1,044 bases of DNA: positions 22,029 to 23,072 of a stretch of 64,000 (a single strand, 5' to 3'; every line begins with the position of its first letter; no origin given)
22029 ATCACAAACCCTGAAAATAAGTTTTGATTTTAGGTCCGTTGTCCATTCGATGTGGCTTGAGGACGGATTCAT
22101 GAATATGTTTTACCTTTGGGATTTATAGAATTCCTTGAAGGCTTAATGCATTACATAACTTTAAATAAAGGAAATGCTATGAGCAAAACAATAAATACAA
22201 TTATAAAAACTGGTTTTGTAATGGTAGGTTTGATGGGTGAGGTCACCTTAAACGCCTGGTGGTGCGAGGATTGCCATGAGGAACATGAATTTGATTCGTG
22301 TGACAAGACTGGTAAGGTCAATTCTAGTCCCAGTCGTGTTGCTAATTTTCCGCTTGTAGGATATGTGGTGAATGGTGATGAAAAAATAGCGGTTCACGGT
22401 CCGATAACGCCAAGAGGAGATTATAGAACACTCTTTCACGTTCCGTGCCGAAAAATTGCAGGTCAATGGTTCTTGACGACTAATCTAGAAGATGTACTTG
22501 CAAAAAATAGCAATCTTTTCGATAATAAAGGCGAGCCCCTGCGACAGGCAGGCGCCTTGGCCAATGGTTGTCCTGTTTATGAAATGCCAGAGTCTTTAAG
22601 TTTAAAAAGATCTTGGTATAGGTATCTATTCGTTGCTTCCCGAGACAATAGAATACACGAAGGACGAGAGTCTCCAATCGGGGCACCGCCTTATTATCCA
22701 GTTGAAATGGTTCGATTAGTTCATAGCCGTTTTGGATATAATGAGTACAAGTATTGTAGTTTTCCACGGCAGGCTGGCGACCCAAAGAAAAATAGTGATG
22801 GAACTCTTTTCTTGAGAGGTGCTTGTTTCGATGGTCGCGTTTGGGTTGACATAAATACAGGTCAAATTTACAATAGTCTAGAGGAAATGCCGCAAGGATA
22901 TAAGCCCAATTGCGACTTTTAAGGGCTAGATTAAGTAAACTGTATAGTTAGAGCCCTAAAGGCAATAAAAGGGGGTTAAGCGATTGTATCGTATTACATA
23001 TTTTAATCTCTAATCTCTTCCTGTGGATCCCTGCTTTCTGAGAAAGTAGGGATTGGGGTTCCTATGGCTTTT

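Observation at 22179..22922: Lineage-specific paralog family: hydrophobic N-terminal anchor plus invariant C-x2-C-x3-H-x4/6-C knuckle (5 copies in 28 kb)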

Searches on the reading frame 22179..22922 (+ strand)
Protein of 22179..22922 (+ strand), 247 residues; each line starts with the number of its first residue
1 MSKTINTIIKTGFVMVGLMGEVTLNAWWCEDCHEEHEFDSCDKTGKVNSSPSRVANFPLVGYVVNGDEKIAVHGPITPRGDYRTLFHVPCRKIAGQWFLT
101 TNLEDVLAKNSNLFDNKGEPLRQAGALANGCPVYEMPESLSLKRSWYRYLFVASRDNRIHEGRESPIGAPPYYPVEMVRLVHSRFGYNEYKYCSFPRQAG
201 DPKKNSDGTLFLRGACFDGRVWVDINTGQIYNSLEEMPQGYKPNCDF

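Call 5: search_protein_families(library=pfam, proteins=[window:22179-22922:+], max_evalue=1)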
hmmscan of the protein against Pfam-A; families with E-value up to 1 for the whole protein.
window:22179-22922:+ (247 aa): 0 families

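Call 6: search_protein_families(library=ncbifam, proteins=[window:22179-22922:+], max_evalue=1)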
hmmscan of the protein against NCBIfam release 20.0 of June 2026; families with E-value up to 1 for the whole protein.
window:22179-22922:+ (247 aa): 0 families

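Call 7: find_homologous_proteins(query=window:22179-22922:+, max_evalue=0.01)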
Query window:22179-22922:+ (247 aa): 4 proteins with E <= 0.01 among 176 candidates.
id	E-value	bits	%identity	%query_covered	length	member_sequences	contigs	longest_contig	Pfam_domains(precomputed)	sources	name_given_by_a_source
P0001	1.0e-173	594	100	100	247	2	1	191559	-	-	-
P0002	2.6e-73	264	56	99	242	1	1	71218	-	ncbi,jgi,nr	ncbi:MAG: hypothetical protein LBJ78_02630 [Puniceicoccales bacterium]|jgi:hypothetical protein|nr:h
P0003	3.0e-23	100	32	98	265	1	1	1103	-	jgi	jgi:hypothetical protein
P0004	3.0e-15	74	35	64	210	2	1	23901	-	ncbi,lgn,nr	ncbi:MAG: hypothetical protein LBJ78_04420 [Puniceicoccales bacterium]|nr:hypothetical protein [Puni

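Call 9: find_related_loci(query=window:22179-22922:+, collection=genome_contigs, flank=10000)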
Query window:22179-22922:+ (247 aa) in genome_contigs; peptide patterns used: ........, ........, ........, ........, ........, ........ (x = any residue, [..] = any of these).
39 stretches matched a pattern, but none encodes a relative of the query by tblastn (E <= 1e-3).

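Call 10: find_encoding_contigs(protein=P0002, flank=10000, max_places=4)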
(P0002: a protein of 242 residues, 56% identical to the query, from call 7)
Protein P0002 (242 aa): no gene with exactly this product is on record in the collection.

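Call 11: find_encoding_contigs(protein=P0004, flank=10000, max_places=4)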
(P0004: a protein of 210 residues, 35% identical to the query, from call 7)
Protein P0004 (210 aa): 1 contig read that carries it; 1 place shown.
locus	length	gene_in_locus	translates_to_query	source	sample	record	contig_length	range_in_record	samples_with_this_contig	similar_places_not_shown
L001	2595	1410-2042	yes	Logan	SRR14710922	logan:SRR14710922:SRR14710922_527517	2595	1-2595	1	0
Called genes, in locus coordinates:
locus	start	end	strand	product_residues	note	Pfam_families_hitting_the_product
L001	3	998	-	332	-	?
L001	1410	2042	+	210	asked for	-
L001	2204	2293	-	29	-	-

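Call 12: find_encoding_contigs(protein=P0001, flank=2000, max_places=4)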
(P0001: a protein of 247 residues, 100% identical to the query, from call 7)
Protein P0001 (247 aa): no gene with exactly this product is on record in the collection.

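Call 13: find_encoding_contigs(protein=P0003, flank=2000, max_places=4)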
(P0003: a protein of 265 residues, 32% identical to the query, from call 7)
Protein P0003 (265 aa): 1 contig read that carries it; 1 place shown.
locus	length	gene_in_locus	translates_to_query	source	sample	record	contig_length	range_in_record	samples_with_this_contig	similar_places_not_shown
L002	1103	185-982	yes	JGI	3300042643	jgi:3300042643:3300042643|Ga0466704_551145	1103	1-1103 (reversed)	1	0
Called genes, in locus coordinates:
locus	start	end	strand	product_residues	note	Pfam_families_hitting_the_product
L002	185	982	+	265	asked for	-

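Call 26: predict_structure(alignment_id=A1)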
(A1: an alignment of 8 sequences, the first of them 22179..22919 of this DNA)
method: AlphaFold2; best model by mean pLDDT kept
length: 247 residues; sequences in the alignment: 8
mean_pLDDT: 70.6   pTM: 0.62
mean pLDDT of the five models: 70.6, 70.5, 70.4, 66.5, 66.3
residues with pLDDT >= 90: 27; 70-90: 119; 50-70: 57; < 50: 44
segments of 3 or more residues with pLDDT < 50: 2-7, 17-23, 154-167, 203-205, 207-212, 244-247
pLDDT, mean of each block of 10 residues (from residue 1): 50 51 65 77 70 78 85 82 83 91 85 89 89 81 66 45 47 74 79 52 47 72 83 72 44
secondary structure, 60 per line:
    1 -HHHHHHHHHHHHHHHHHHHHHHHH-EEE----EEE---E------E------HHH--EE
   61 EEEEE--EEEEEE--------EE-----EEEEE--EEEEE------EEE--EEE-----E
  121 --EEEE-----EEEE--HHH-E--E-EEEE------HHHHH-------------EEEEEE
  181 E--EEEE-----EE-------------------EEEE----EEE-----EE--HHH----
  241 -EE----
elements in order: H2-25 E27-29 E34-36 E59-65 E68-73 E89-93 E96-100 E107-109 E112-114 E123-126 E132-135 E147-150 H157-161 E175-181 E184-187 E214-217 E222-224

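Call 28: search_protein_representatives(alignment_id=A1)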
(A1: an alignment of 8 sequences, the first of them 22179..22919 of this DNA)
Query: 8 sequences, 225 profile positions. Proteins with E-value up to 0.001 (for the whole library): 41; up to 1e-10: 32; up to 1e-30: 15. The best 41 are listed.
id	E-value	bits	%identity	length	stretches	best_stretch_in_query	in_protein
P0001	2.2e-90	318.5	-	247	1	1-223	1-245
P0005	9.3e-90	316.5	-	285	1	1-223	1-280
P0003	1.4e-85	302.8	-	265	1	1-220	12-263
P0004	2.9e-71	256.0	-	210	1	1-221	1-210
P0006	4.0e-66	239.2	-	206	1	1-220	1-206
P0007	6.1e-59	215.7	-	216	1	1-218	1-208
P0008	1.1e-53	198.6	-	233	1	1-219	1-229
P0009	2.9e-53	197.1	-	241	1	6-215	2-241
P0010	4.1e-52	193.4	-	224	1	10-218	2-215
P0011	7.8e-42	159.8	-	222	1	6-217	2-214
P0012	1.4e-38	149.1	-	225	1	6-219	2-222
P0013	6.7e-38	146.9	-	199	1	2-161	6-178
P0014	1.4e-37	145.8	-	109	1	1-101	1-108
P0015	4.0e-37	144.3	-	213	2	57-219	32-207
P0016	2.4e-35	138.5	-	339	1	1-206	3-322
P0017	5.1e-30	121.1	-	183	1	14-209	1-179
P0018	6.8e-29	117.4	-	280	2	54-219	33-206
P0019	2.2e-25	106.0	-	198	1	57-214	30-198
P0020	1.1e-24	103.7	-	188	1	49-209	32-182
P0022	5.0e-23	98.2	-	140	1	87-218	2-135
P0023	6.5e-23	97.9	-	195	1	64-219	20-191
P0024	2.9e-21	92.5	-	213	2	1-49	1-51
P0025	9.8e-20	87.5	-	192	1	6-112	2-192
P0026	4.2e-17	78.9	-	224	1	1-51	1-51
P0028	1.3e-16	77.2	-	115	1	1-50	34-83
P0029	3.4e-15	72.6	-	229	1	58-206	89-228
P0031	8.2e-12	61.6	-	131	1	81-208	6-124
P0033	9.8e-11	58.0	-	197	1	1-51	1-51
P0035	3.5e-10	56.2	-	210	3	6-50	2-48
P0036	1.0e-06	44.9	-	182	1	6-41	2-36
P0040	3.5e-05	39.9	-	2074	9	95-171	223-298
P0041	6.9e-05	38.9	-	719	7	101-145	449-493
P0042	5.2e-04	36.1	-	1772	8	98-177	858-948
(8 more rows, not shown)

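Call 30: search_protein_families(library=pfam, proteins=[P0041, P0040, P0042, P0016, P0018, P0024, P0026, P0029, P0033], max_evalue=0.1)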
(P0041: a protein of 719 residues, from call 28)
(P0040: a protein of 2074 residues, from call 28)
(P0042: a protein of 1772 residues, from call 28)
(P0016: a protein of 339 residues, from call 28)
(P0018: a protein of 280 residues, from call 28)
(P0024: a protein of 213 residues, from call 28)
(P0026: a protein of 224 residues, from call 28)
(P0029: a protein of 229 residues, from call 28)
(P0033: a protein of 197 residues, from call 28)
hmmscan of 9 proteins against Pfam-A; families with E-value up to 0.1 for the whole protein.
P0041 (719 aa): 11 families
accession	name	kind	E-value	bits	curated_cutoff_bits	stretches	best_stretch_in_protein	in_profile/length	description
PF11033.13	ComJ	-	2.2e-08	34.3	25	0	546-595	2-52/122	Competence protein J (ComJ)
PF09267.15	Dict-STAT-coil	-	5.3e-06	27.2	22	0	70-95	85-110/114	Dictyostelium STAT, coiled coil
PF17224.9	DUF5300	-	6.4e-05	23.6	27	0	149-177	34-62/99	Domain of unknown function (DUF5300)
PF23596.1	DUF7138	-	0.00065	20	27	0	63-86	28-51/80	Domain of unknown function (DUF7138)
PF01731.26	Arylesterase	-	0.00066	20.3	21.3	0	328-372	10-54/86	Arylesterase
PF24119.1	DUF7393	-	0.0026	17.8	27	0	669-685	11-27/48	Domain of unknown function (DUF7393)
PF16581.11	HIGH_NTase1_ass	-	0.0073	16.7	26.7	0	530-551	8-29/205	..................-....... C-terminal region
PF00705.23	PCNA_N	-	0.017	15.3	20.3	0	224-255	37-67/127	Proliferating cell nuclear antigen, N-terminal domain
PF11160.13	Hva1_TUDOR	-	0.036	14.6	24.1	0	372-384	47-59/59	Hypervirulence associated proteins TUDOR domain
PF18773.7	Importin_rep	-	0.038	14.2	33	0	80-88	18-26/40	Importin 13 repeat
PF11004.14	Kdo_hydroxy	-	0.086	12.5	25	0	450-507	71-128/275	3-deoxy-D-manno-oct-2-ulosonic acid (Kdo) hydroxylase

P0040 (2074 aa): 9 families
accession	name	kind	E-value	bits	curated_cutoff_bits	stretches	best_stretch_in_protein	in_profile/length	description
PF01436.27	NHL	-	5.8e-83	269.5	20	11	263-289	1-28/28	NHL repeat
PF17170.10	DUF5128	-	7.8e-64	216.3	22.9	10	209-295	35-124/321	6-bladed beta-propeller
PF16403.11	Bact_surface_Ig-like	-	2.4e-37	127.2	27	6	1494-1562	8-71/71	Bacterial surface protein, Ig-like domain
PF15869.11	TolB_like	-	1.3e-13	51.4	29.2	3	1295-1429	20-154/296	TolB-like 6-blade propeller-like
PF16288.11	DUF4934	-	1.1e-12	48.4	27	0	269-343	29-102/102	Domain of unknown function (DUF4934)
PF13667.11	ThiC-associated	-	0.00075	19.7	27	0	405-433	22-53/81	ThiC-associated domain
PF24214.1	Phage_H_T_join_2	-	0.0049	17.2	23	0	1438-1465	90-117/170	Putative phage head-tail joining protein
PF13860.13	FlgD_ig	-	0.018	15.4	27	0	731-760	21-52/79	FlgD Ig-like domain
PF18962.6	Por_Secre_tail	-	0.08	13.7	27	0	823-841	18-36/75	Secretion system C-terminal sorting domain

P0042 (1772 aa): 11 families
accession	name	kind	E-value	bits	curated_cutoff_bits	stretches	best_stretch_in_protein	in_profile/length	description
PF03382.20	DUF285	-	1.9e-66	221.7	25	2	168-280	3-115/120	Mycoplasma protein of unknown function, DUF285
PF18887.5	MBG_3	-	1.3e-61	205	25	13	713-781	1-71/72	MBG domain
PF15507.11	DUF4649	-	2.1e-15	57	27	0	1057-1097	14-55/69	Domain of unknown function (DUF4649)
PF13585.12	CHU_C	-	2.8e-13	50.2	27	1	1684-1767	2-86/86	CHU_C Type IX secretion signal domain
PF19078.6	Big_12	-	1.1e-12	48.5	27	1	540-628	2-96/102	Bacterial Ig-like domain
PF23926.2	LtfC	-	6.8e-12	46.3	27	0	870-948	15-84/100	LtfC-like, beta-sandwich domain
PF09143.16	AvrPphF-ORF-2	-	8.4e-08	32.8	25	0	1373-1410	134-171/175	AvrPphF-ORF-2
PF03088.22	Str_synth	-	8.6e-08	32.6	25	0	1004-1046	4-47/89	Strictosidine synthase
PF18911.6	PKD_4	-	0.0001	22.8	27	1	72-106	35-67/85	PKD domain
PF00801.26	PKD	-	0.0024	18.3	23.5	1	70-108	28-66/80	PKD domain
PF03217.20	SlpA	-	0.095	13.3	23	0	1083-1118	7-42/63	Surface layer protein A domain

P0016 (339 aa): 0 families

P0018 (280 aa): 0 families

P0024 (213 aa): 2 families
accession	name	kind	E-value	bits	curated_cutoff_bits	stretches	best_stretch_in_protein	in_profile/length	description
PF00085.26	Thioredoxin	-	0.00045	20.6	23.5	1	23-63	24-64/103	Thioredoxin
PF20097.4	DUF6487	-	0.096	13.6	24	0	16-39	42-65/67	Domain of unknown function (DUF6487)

P0026 (224 aa): 0 families

P0029 (229 aa): 0 families

P0033 (197 aa): 0 families

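Call 31: fold_search(model_id=the predicted structure, library=pdb)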
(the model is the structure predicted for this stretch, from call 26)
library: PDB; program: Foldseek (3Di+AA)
matches with E <= 10: 97; with E <= 0.001: 0
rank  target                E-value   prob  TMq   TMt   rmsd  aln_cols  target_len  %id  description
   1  8x2h                  7.9e-01  0.02  0.11  0.03  19.9       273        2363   14  Cryo-EM structure of the TcsL at pH 5.0 in its closed conformation (released 2023-12-13)
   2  4goy_B                9.3e-01  0.02  0.13  0.09  17.0       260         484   12  The crystal structure of human fascin 1 K41A mutant (released 2012-11-28)
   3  9ohc                  1.3e+00  0.02  0.12  0.03  22.2       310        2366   10  CryoEM structure of Toxin B (TcdB) from clostridioides difficile complexed with taurochenodeoxycholic acid (TCDCA) (released 2026-03-11)
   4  7pq5                  1.4e+00  0.01  0.11  0.04  19.9       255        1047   10  Photorhabdus laumondii T6SS-associated Rhs protein carrying the Tre23 toxin domain (released 2021-12-01)
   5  7q97_A                1.4e+00  0.01  0.10  0.04  21.0       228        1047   11  Structure of the bacterial type VI secretion system effector RhsA. (released 2021-12-22)
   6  4o7j_A                1.5e+00  0.03  0.13  0.18  11.8       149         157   13  Crystal structure of CarG (released 2014-03-12)
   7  4a2l_B                1.5e+00  0.02  0.14  0.07  16.9       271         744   12  Structure of the periplasmic domain of the heparin and heparan sulphate sensing hybrid two component system BT4663 in  (released 2012-05-02)
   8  3zwl_D                1.9e+00  0.02  0.13  0.11  15.2       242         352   12  Structure of eukaryotic translation initiation factor eIF3i complex with eIF3b C-terminus (655-700) (released 2011-10-05)
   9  9a3z_B                2.1e+00  0.01  0.09  0.09  18.9       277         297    8  A predicted model of tissue transglutaminase 2 (TG2) in complex with plasma fibronectin's gelatin binding domain (FNI6 (released 2024-02-02)
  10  6jyx_A                2.2e+00  0.02  0.12  0.11  15.5       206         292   11  Structure of CbpJ from Streptococcus Pneumoniae TIGR4 (released 2019-06-05)
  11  2bjr_B                2.6e+00  0.02  0.11  0.09  19.2       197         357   10  Crystal structure of the nematode sperm cell motility protein MFP2B (released 2005-03-16)
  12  2v04                  2.8e+00  0.02  0.12  0.10  13.9       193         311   11  CRYSTAL STRUCTURE OF CHOLINE BINDING PROTEIN F FROM STREPTOCOCCUS PNEUMONIAE (released 2008-06-10)
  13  8e3i_A                3.5e+00  0.02  0.13  0.04  15.4       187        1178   11  CRYO-EM STRUCTURE OF the human MPSF IN COMPLEX WITH THE AUUAAA poly(A) signal (released 2023-01-18)
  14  8qjd_B                3.7e+00  0.01  0.11  0.05  19.0       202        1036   11  T6SS-linked Rhs repeat protein - Salmonella bongori Rhs-core domain (released 2024-09-25)
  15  6b0t_A                3.7e+00  0.01  0.10  0.07  18.5       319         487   10  Structural Insights into the Induced-fit Inhibition of Fascin by a Small Molecule (released 2018-04-18)
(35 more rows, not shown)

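Call 40: find_homologous_proteins(query=A4, max_evalue=0.001)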
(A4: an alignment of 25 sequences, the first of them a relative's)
Query A4 (25 sequences) (247 aa, profile of the alignment): 10 proteins with E <= 0.001 among 4796 candidates.
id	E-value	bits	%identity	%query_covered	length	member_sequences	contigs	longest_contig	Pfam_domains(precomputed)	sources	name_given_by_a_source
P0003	1.6e-76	275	32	98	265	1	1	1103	-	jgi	jgi:hypothetical protein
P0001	1.3e-71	259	100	100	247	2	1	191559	-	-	-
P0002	1.7e-67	245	56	99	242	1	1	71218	-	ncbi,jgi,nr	ncbi:MAG: hypothetical protein LBJ78_02630 [Puniceicoccales bacterium]|jgi:hypothetical protein|nr:h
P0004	2.6e-62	228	35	64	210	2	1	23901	-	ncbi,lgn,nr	ncbi:MAG: hypothetical protein LBJ78_04420 [Puniceicoccales bacterium]|nr:hypothetical protein [Puni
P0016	3.9e-61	224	48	19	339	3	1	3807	-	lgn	-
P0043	5.7e-51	191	35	64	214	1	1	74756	-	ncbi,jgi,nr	ncbi:MAG: hypothetical protein LBJ78_03795 [Puniceicoccales bacterium]|jgi:hypothetical protein|nr:h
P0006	3.8e-49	185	26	66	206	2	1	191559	-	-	-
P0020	5.0e-46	175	28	73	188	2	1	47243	-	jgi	jgi:hypothetical protein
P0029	1.4e-43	167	26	55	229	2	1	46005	-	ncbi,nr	ncbi:MAG: hypothetical protein LBJ78_04200 [Puniceicoccales bacterium]|nr:hypothetical protein [Puni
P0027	1.2e-42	164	23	55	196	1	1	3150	-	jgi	jgi:hypothetical protein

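Call 41: find_encoding_contigs(protein=P0029, flank=10000, max_places=3)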
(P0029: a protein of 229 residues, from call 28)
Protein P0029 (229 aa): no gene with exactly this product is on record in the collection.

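Call 42: find_encoding_contigs(protein=P0020, flank=10000, max_places=3)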
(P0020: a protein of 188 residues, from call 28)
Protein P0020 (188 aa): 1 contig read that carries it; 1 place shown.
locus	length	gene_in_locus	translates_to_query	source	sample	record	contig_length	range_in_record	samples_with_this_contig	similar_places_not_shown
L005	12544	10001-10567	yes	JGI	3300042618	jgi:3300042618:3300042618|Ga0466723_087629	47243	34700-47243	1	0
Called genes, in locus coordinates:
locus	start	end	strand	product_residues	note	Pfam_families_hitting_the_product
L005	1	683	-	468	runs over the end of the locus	-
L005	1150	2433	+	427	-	PF25199:nSTAND_NTPase5 (faint), PF00437:T2SSE, PF20720:nSTAND3 (faint)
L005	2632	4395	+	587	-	-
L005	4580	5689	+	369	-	-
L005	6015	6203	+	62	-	-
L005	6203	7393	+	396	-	PF01041:DegT_DnrJ_EryC1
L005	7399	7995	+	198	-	PF02397:Bac_transf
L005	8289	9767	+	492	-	-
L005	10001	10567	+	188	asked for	-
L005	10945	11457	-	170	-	PF13847:Methyltransf_31 (weak)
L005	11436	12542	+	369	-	?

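Call 43: find_encoding_contigs(protein=P0043, flank=10000, max_places=3)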
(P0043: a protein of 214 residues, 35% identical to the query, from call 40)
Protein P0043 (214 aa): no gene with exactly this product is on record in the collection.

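Call 50: search_solved_structures(query=A4, max_evalue=10, show_alignments=2)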
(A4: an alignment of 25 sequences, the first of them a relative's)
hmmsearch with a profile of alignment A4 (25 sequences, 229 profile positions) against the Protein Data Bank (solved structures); distinct sequences matched with E-value up to 10: 7.
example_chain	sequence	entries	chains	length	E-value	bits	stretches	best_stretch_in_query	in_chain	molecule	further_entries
2ls6_A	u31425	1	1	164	0.29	13.7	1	119-216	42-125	Hyaluronoglucosaminidase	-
6ynx_p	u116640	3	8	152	0.32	13.6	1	88-169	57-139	ATPTT10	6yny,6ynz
7usb_A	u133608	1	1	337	0.46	13.1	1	29-82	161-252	Spike glycoprotein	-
7us9_A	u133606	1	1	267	0.56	12.8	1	29-76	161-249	Spike glycoprotein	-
1lkt_A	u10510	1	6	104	0.61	12.7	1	69-125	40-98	TAILSPIKE PROTEIN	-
8eb7_0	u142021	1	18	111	0.68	12.5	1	69-125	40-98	Tail spike protein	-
9h3g_Fa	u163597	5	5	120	1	11.9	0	42-93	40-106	Large ribosomal subunit protein eL34z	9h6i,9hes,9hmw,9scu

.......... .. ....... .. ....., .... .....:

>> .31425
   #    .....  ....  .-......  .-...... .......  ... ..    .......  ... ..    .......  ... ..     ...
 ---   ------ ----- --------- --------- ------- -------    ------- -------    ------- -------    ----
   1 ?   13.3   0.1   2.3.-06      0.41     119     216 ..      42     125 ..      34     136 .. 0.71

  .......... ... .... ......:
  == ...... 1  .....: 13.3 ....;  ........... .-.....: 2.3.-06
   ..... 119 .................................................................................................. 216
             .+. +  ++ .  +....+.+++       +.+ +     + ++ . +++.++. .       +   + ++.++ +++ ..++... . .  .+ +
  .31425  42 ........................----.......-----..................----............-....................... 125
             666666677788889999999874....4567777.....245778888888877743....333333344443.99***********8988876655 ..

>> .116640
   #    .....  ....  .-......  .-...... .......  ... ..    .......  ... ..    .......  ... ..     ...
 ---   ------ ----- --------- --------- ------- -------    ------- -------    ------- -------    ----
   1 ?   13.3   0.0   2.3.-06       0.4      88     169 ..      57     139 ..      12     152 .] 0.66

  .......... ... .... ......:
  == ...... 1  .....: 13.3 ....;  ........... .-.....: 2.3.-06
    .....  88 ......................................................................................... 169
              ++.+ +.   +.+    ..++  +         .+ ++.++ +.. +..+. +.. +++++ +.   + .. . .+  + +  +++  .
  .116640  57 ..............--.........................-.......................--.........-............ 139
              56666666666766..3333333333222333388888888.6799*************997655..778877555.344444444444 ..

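Call 54: predict_structure(alignment_id=A4)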
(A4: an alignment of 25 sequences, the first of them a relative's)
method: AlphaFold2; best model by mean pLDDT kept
length: 247 residues; sequences in the alignment: 25
mean_pLDDT: 80.6   pTM: 0.74
mean pLDDT of the five models: 80.6, 80.6, 80.5, 79.3, 78.5
residues with pLDDT >= 90: 101; 70-90: 77; 50-70: 60; < 50: 9
segments of 3 or more residues with pLDDT < 50: 160-162
pLDDT, mean of each block of 10 residues (from residue 1): 52 51 72 89 84 89 92 92 93 96 91 94 95 88 65 70 56 88 89 66 62 85 93 89 67
secondary structure, 60 per line:
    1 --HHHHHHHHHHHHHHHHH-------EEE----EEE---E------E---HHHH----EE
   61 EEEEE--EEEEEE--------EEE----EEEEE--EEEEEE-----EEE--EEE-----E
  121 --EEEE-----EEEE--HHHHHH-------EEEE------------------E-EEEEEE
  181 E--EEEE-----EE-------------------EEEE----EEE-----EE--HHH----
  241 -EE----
elements in order: H3-19 E27-29 E34-36 H51-54 E59-65 E68-73 E82-84 E89-93 E96-101 E107-109 E112-114 E123-126 E132-135 H138-143 E151-154 E175-181 E184-187 E214-217 E222-224
